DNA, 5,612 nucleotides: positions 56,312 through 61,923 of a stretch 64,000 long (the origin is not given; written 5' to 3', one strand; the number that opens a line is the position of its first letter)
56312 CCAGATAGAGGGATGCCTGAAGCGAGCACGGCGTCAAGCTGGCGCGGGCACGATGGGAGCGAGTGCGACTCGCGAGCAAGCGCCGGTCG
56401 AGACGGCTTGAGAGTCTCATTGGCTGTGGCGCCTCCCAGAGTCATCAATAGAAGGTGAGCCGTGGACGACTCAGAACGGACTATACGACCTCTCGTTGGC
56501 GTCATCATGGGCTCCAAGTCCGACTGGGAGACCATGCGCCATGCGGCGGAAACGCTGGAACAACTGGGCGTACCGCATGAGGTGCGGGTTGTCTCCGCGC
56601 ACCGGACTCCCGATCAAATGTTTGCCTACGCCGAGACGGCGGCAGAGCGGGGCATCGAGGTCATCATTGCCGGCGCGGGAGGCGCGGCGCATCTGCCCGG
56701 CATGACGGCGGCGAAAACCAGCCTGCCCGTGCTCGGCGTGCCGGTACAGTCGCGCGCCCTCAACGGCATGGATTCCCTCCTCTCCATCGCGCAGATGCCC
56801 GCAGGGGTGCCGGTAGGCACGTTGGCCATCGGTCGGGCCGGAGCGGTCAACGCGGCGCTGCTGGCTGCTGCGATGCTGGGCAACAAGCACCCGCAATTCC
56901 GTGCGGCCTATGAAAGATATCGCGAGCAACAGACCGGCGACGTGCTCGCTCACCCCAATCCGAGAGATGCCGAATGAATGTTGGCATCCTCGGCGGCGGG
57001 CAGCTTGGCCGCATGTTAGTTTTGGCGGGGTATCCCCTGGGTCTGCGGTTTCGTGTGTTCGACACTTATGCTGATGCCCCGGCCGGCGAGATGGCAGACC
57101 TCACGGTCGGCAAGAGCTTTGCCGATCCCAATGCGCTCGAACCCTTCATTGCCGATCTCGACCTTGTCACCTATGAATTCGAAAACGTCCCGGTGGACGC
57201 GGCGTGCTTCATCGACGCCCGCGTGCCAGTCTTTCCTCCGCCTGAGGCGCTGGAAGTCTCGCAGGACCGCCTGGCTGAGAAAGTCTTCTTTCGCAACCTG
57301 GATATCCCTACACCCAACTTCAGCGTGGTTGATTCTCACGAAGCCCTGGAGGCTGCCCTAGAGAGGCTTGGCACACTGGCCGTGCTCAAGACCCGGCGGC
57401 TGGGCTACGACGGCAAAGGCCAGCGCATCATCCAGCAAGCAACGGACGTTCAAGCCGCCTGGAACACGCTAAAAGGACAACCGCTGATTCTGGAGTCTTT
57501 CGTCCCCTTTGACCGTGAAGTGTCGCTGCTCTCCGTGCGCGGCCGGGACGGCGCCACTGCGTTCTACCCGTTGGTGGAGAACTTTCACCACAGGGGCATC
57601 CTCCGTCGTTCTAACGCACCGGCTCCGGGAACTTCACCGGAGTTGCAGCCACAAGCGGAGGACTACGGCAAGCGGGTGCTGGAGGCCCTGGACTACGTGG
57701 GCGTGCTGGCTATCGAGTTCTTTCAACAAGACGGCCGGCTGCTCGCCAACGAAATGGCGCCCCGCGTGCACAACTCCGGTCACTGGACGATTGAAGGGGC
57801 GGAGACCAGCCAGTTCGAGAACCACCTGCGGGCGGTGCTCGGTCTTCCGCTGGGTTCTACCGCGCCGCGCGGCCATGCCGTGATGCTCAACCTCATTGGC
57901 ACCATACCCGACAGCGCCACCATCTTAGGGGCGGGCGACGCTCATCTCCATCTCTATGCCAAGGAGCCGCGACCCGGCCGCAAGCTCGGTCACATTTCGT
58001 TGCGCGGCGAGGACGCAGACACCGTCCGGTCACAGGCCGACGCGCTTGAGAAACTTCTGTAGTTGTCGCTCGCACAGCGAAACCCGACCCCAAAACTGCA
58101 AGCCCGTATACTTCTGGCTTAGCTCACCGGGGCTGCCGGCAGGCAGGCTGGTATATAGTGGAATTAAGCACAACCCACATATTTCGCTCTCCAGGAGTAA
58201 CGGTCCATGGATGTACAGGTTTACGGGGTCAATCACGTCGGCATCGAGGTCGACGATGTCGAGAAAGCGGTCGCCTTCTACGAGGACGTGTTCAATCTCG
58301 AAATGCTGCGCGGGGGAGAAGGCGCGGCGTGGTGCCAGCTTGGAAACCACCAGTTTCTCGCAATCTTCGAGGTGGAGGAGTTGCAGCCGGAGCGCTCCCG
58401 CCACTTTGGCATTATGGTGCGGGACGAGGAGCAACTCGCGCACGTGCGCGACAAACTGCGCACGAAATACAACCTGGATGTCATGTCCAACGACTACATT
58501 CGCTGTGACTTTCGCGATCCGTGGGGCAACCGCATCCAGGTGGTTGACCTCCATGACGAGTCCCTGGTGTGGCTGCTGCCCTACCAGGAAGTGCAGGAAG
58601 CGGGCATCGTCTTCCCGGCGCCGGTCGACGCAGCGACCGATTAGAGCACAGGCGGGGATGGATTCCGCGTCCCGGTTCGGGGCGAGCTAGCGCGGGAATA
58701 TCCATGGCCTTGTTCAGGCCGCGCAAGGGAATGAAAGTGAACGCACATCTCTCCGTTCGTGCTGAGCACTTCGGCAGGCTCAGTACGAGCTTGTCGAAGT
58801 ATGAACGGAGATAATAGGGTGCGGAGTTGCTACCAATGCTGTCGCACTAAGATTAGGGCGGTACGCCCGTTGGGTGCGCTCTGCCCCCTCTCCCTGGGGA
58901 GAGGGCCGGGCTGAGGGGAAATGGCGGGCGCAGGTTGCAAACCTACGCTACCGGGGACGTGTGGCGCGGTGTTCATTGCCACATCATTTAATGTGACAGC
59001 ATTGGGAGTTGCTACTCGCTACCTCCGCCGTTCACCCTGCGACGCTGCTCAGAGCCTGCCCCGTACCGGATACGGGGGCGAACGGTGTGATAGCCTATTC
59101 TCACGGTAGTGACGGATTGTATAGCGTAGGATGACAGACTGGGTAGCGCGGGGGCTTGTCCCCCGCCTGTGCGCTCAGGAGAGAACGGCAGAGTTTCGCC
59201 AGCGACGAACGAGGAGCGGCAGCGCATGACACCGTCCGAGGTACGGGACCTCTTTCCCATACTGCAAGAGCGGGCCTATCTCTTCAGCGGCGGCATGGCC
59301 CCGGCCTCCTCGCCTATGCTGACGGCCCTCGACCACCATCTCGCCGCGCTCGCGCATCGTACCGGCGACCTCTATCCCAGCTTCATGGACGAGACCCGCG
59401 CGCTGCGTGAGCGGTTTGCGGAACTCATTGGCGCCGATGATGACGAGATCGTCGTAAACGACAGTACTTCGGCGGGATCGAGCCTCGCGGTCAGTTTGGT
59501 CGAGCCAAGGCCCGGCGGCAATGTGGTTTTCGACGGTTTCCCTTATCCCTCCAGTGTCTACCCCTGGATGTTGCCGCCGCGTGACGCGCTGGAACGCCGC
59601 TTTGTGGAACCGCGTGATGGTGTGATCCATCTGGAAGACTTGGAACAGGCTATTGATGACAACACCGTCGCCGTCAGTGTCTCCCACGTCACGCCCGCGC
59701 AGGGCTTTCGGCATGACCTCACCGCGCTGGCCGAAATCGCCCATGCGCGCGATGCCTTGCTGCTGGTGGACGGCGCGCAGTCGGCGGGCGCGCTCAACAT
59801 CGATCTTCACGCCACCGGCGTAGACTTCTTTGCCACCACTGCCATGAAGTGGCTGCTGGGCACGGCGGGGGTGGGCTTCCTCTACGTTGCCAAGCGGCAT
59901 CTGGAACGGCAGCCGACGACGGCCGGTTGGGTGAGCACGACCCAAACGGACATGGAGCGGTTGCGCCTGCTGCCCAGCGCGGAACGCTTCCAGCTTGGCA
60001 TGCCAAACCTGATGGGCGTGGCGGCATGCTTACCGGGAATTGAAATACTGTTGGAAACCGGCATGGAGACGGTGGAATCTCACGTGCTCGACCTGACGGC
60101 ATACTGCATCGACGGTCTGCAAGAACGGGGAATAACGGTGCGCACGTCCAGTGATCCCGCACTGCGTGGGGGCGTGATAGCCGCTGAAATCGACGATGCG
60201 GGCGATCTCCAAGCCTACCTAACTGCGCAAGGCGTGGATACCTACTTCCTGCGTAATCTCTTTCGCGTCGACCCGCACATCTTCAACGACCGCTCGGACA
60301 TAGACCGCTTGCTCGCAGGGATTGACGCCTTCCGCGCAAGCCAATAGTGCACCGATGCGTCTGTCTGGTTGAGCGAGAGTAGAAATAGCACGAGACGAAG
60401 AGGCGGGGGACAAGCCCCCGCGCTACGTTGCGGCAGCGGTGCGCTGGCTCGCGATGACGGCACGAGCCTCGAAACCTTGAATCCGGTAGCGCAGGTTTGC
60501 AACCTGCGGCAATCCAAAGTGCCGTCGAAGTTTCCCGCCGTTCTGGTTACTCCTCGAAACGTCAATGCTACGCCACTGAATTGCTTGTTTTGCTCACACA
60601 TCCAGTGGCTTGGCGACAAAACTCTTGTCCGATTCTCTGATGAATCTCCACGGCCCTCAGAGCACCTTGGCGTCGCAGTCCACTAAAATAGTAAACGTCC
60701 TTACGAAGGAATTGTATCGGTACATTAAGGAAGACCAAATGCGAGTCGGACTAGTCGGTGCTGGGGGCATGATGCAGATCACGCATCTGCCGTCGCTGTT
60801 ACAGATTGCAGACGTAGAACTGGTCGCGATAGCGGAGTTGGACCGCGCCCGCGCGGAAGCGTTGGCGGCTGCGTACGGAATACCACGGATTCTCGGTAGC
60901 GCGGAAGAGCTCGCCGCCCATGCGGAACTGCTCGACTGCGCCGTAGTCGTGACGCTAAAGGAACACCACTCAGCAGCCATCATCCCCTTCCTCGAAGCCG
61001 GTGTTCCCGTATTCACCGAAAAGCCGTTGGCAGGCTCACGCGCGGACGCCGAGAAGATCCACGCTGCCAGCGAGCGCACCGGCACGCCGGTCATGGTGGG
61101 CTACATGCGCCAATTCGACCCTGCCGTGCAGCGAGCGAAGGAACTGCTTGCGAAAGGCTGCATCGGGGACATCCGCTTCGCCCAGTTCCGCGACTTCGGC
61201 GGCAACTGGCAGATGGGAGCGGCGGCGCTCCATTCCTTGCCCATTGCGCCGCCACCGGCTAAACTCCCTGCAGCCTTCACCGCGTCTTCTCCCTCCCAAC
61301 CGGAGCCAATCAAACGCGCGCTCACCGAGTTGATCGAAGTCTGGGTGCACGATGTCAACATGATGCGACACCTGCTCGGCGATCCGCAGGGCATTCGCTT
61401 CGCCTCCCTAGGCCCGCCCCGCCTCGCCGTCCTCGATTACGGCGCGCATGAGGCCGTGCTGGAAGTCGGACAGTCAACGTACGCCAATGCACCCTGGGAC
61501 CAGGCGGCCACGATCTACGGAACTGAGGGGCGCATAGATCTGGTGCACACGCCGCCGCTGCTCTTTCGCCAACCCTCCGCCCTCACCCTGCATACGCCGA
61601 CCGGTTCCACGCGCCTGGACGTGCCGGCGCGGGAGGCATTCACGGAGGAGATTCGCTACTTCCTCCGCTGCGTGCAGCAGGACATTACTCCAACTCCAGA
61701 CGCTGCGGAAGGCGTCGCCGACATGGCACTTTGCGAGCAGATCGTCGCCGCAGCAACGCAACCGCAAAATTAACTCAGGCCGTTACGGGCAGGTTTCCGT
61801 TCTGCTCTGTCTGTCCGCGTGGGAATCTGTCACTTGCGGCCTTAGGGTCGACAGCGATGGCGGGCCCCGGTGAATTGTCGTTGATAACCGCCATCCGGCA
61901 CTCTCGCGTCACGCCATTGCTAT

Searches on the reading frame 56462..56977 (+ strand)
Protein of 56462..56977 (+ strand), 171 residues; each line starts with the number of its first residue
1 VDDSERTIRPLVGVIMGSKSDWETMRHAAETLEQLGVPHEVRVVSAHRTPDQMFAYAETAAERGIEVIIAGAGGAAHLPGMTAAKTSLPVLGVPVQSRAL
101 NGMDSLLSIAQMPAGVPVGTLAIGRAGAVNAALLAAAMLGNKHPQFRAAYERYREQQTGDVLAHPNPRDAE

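Call 29: search_protein_families(library=pfam, proteins=[window:56462-56977:+], max_evalue=0.001)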
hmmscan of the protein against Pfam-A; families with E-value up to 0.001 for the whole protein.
window:56462-56977:+ (171 aa): 1 family
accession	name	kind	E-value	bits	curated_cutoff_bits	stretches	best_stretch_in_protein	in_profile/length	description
PF00731.26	AIRC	-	2.5e-64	215.7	30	1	12-158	2-146/148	AIR carboxylase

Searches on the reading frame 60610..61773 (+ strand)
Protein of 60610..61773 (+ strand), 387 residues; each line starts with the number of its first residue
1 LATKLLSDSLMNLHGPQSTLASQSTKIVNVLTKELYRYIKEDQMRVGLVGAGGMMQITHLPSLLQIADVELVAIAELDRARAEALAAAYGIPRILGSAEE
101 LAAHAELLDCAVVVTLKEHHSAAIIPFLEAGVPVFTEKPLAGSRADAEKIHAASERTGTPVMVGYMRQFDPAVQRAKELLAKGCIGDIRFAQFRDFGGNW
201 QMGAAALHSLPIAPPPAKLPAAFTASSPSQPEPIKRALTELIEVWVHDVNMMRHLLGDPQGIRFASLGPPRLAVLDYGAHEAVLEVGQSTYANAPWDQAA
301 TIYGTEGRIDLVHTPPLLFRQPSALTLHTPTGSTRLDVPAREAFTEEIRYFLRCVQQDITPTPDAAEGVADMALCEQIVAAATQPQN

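Call 29: search_protein_families(library=pfam, proteins=[window:60610-61773:+], max_evalue=0.001)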
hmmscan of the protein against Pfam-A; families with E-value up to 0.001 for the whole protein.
window:60610-61773:+ (387 aa): 2 families
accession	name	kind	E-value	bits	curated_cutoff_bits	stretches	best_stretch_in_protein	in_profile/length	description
PF01408.29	GFO_IDH_MocA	-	2.3e-19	70.7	24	1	44-165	1-120/120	Oxidoreductase family, NAD-binding Rossmann fold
PF22725.1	GFO_IDH_MocA_C3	-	3.6e-05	24.2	27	0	242-309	47-123/124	GFO/IDH/MocA C-terminal domain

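Call 37: list_cluster_members(proteins=[window:60739-61770:+, window:60640-61770:+, window:60769-61770:+, window:60772-61770:+, window:272-1513:-, window:272-1486:-, window:272-1402:-, window:56974-58059:+, window:59169-60344:+])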
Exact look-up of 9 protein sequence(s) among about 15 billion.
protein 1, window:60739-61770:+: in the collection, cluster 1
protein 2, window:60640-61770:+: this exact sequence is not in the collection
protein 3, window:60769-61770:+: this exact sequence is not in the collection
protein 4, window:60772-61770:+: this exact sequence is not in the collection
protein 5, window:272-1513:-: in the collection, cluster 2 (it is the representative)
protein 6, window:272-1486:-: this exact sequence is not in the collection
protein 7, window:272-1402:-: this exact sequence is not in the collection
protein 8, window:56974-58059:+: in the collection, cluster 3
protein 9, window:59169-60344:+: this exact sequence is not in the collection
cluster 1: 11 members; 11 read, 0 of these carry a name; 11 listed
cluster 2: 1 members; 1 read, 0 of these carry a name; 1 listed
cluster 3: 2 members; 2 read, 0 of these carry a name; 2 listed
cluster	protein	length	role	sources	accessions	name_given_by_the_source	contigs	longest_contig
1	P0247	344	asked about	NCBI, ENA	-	-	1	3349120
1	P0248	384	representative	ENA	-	-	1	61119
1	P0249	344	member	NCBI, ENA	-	-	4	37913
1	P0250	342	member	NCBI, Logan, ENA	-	-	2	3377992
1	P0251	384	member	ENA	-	-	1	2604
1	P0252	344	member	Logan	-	-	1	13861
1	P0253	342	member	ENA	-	-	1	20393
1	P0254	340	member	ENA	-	-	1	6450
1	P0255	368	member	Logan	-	-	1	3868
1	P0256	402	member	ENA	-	-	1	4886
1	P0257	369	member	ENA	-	-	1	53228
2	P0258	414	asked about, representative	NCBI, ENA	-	-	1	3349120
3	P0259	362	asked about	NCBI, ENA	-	-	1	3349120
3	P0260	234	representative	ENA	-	-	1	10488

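Call 38: find_encoding_contigs(protein=window:60739-61773:+, flank=10000, max_places=1)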
Protein window:60739-61773:+ (344 aa): no gene with exactly this product is on record in the collection.

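Call 40: find_encoding_contigs(protein=P0247, flank=10000, max_places=2)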
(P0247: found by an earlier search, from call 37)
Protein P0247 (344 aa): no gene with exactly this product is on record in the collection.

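Call 41: find_encoding_contigs(protein=P0250, flank=10000, max_places=2)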
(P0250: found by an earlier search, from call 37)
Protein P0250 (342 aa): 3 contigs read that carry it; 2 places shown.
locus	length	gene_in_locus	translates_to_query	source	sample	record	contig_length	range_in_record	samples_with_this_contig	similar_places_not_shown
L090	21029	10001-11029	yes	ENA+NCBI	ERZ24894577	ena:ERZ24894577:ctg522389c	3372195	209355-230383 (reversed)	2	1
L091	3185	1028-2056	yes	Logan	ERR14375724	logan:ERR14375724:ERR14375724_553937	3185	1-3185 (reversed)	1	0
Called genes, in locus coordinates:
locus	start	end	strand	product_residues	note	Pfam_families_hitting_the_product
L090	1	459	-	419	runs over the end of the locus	PF12698:ABC2_membrane_3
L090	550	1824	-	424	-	PF12698:ABC2_membrane_3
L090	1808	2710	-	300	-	PF02463:SMC_N (faint), PF00005:ABC_tran, PF13304:AAA_21, PF13732:DrrA1-3_C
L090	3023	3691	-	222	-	PF01386:Ribosomal_L25p, PF14693:Ribosomal_TL5_C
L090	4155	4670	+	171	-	PF00731:AIRC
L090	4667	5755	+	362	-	PF22660:RS_preATP-grasp-like, PF02222:ATP-grasp, PF17769:PurK_C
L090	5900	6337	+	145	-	PF00903:Glyoxalase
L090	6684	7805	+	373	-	PF00266:Aminotran_5, PF01053:Cys_Met_Meta_PP (weak), PF01041:DegT_DnrJ_EryC1 (faint)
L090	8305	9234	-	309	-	-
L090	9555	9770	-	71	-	-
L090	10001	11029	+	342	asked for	PF01408:GFO_IDH_MocA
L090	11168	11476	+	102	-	-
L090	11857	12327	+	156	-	PF00111:Fer2 (weak), PF01799:Fer2_2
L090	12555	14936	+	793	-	PF01315:Ald_Xan_dh_C, PF02738:MoCoBD_1, PF20256:MoCoBD_2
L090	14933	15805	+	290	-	PF00941:FAD_binding_5, PF03450:CO_deh_flav_C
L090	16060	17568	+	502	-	PF01844:HNH (weak)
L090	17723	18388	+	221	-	PF28410:Diphthami_syn_2_C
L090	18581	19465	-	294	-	PF12697:Abhydrolase_6 (weak), PF00561:Abhydrolase_1, PF12146:Hydrolase_4, PF20408:Abhydrolase_11, PF20434:BD-FAE (faint), PF00326:Peptidase_S9 (weak)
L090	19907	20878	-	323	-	PF00665:rve, PF13683:rve_3, PF13333:rve_2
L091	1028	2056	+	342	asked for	PF01408:GFO_IDH_MocA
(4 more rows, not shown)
